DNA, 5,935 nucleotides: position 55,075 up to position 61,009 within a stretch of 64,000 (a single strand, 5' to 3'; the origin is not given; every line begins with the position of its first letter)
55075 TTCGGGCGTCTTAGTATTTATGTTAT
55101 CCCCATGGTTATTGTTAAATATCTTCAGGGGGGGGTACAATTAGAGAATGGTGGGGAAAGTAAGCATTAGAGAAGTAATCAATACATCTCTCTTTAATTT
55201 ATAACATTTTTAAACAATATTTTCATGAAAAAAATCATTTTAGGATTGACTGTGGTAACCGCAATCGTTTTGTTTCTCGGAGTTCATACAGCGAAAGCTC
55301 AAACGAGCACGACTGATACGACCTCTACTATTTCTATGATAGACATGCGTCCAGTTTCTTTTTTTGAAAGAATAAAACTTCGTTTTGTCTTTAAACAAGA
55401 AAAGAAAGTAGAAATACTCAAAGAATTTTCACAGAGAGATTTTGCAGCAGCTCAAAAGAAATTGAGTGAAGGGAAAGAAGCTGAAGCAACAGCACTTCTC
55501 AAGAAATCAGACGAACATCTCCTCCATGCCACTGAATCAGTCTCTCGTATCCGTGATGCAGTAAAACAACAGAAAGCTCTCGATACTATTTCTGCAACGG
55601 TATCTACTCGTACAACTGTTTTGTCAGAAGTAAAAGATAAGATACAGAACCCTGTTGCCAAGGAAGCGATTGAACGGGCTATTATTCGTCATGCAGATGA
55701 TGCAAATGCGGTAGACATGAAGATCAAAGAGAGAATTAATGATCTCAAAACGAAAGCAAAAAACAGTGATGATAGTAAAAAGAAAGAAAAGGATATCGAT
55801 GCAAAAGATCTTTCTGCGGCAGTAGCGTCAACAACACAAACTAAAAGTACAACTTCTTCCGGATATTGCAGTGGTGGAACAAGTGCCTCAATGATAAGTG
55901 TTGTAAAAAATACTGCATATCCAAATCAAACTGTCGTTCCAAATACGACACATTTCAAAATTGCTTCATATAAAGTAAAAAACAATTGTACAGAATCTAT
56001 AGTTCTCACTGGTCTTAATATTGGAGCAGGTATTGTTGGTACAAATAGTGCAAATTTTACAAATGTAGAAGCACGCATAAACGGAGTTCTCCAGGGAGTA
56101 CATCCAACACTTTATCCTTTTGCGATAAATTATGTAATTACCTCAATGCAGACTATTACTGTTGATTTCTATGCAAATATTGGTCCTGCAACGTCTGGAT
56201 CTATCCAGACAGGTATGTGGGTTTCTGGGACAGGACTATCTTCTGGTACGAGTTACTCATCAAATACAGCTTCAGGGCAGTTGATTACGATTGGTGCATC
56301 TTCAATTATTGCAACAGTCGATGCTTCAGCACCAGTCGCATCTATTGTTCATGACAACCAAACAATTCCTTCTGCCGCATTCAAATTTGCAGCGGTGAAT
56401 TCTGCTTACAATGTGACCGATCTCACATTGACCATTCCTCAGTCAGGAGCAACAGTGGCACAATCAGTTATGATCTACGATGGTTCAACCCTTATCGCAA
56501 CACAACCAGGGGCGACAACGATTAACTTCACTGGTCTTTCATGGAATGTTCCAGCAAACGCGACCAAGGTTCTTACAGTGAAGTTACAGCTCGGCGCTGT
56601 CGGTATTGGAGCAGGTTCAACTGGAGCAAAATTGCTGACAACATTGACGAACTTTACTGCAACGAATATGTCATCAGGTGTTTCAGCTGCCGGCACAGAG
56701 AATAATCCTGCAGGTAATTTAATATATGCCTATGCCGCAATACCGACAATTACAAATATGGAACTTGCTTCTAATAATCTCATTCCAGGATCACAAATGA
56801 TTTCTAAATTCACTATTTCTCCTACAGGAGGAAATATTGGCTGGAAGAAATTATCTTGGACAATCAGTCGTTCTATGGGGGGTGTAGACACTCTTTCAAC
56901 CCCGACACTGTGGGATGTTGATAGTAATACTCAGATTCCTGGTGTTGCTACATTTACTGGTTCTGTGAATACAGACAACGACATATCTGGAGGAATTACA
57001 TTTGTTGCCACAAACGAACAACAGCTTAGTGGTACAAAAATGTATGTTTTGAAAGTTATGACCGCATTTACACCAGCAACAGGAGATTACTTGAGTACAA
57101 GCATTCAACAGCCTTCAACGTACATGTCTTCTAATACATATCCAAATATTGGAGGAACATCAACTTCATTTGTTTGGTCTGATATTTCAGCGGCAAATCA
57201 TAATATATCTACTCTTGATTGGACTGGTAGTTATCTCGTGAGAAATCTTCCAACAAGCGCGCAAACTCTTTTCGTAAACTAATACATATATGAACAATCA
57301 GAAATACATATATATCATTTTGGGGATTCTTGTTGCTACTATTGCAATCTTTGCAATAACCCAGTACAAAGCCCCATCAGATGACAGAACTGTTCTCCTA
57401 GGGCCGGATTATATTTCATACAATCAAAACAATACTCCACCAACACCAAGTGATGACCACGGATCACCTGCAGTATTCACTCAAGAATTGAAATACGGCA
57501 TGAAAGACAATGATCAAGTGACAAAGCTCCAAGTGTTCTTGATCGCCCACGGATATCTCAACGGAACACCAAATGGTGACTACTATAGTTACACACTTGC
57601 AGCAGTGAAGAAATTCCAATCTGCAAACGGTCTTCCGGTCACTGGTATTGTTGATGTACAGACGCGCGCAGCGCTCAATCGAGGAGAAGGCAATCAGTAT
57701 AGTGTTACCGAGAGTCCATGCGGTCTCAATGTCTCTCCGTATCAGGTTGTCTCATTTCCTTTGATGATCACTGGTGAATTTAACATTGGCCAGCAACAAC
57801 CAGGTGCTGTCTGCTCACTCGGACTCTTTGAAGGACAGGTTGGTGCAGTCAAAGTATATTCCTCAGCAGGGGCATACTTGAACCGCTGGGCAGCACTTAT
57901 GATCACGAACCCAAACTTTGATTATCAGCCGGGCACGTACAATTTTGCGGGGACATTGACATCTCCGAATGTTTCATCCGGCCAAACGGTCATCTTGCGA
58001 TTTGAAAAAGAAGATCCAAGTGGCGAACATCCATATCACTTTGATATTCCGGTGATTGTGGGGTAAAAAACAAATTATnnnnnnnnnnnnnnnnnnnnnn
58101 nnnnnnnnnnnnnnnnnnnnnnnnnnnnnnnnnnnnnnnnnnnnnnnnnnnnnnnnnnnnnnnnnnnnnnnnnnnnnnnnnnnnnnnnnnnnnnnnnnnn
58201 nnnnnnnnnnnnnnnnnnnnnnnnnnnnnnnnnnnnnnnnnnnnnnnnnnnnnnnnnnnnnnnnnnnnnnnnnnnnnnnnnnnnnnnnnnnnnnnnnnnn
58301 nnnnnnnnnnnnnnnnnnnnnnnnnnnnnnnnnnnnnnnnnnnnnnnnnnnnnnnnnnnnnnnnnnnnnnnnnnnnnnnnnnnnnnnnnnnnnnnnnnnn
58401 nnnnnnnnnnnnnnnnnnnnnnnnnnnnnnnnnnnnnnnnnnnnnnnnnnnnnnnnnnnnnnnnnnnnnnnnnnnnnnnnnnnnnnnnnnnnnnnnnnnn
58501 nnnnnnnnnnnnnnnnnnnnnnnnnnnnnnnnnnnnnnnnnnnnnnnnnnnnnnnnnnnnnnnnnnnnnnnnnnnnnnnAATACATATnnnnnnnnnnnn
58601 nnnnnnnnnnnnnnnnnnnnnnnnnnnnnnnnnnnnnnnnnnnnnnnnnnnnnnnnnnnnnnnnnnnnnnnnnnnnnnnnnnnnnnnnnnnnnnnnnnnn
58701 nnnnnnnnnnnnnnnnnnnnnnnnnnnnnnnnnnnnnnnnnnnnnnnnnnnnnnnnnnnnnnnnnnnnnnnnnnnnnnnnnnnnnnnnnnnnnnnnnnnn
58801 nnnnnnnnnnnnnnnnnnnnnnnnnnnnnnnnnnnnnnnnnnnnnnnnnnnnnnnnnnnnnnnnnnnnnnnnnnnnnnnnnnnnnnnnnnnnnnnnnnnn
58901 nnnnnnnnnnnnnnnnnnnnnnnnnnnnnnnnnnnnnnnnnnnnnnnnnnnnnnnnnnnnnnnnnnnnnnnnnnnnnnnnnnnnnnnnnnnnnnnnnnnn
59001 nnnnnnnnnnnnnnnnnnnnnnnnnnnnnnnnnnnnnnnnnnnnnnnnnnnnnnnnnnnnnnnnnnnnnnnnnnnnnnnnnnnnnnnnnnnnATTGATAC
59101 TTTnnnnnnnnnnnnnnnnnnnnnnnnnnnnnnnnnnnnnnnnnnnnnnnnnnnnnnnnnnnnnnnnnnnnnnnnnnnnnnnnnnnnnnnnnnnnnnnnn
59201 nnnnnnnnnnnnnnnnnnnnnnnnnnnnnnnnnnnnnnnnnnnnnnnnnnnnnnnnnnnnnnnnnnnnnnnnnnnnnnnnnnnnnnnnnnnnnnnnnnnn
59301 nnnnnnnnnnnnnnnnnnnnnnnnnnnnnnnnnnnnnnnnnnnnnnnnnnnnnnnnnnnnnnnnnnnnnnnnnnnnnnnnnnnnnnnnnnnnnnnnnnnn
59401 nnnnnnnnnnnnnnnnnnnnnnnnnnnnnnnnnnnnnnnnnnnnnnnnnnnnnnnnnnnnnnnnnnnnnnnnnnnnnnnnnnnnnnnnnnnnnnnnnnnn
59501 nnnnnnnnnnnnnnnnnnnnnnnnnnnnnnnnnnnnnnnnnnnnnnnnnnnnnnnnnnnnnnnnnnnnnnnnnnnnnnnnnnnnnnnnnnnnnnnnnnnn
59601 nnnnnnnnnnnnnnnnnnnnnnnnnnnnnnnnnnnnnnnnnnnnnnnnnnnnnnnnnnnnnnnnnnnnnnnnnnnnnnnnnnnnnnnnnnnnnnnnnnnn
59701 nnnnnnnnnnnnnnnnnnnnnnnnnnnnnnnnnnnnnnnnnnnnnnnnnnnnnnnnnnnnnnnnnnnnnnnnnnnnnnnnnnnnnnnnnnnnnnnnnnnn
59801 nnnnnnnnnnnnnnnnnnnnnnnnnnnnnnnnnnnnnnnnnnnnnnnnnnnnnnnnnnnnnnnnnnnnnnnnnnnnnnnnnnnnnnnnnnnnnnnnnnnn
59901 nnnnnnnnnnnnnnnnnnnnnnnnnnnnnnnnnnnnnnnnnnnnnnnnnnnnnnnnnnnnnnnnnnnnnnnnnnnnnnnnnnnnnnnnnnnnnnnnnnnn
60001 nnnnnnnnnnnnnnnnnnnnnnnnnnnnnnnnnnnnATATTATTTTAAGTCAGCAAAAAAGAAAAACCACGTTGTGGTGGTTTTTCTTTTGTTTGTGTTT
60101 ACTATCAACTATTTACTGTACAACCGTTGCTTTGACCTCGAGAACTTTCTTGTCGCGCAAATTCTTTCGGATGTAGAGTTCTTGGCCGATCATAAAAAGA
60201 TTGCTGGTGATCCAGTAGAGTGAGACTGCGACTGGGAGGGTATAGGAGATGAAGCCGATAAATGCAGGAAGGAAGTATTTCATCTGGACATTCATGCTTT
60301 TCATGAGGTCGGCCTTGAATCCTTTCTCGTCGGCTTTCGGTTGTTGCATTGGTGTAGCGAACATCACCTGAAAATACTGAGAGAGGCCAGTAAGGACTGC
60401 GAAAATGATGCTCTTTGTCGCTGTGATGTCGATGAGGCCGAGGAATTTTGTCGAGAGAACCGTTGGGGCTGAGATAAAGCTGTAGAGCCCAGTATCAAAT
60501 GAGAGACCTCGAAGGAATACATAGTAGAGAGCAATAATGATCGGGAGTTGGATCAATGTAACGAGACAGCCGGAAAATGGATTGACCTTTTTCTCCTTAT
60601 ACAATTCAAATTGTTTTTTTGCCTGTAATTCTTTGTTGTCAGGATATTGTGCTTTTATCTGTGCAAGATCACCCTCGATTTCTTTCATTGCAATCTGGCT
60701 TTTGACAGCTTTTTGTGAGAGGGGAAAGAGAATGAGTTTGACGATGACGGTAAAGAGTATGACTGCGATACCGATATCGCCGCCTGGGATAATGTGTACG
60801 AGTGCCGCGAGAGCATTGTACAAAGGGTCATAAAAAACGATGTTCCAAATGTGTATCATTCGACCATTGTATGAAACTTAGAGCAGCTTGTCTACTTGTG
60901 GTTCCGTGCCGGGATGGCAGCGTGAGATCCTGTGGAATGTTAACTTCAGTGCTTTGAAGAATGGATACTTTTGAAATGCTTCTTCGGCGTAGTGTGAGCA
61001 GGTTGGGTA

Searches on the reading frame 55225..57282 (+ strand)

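Call 89: search_protein_families(library=pfam, proteins=[window:55225-57282:+], max_evalue=0.001)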
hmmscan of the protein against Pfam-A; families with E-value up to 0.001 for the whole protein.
window:55225-57282:+ (685 aa): 1 family
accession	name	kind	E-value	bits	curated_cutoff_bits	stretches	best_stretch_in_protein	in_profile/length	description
PF18915.5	DUF5667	-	0.00014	22.6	27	1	46-139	14-95/99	Domain of unknown function (DUF5667)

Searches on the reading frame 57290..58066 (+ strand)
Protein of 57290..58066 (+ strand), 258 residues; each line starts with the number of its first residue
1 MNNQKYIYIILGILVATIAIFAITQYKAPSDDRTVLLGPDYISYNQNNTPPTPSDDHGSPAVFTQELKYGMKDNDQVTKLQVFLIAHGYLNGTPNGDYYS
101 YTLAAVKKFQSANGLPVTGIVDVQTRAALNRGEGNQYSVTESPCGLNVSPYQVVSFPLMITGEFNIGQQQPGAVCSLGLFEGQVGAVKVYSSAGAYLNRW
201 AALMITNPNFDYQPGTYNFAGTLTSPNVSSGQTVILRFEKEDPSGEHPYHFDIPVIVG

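Call 89: search_protein_families(library=pfam, proteins=[window:57290-58066:+], max_evalue=0.001)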
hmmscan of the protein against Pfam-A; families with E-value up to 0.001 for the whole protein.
window:57290-58066:+ (258 aa): 1 family
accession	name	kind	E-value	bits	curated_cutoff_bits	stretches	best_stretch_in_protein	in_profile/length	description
PF01471.23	PG_binding_1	-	1.5e-16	60.7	23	1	74-129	2-57/57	Putative peptidoglycan binding domain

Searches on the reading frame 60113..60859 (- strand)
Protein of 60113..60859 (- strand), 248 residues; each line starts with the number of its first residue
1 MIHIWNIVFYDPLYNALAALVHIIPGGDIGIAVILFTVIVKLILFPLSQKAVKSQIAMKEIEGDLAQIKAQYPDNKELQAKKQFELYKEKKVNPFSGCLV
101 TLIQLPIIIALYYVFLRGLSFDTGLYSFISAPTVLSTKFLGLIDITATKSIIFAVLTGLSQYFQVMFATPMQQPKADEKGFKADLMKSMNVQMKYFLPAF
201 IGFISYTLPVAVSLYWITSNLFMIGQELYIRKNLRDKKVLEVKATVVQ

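Call 89: search_protein_families(library=pfam, proteins=[window:60113-60859:-], max_evalue=0.001)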
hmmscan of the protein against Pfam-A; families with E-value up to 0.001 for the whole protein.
window:60113-60859:- (248 aa): 1 family
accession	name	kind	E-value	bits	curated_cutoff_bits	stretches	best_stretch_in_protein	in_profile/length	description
PF02096.25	60KD_IMP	-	6.6e-45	153.4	35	1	30-232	2-163/163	60Kd inner membrane protein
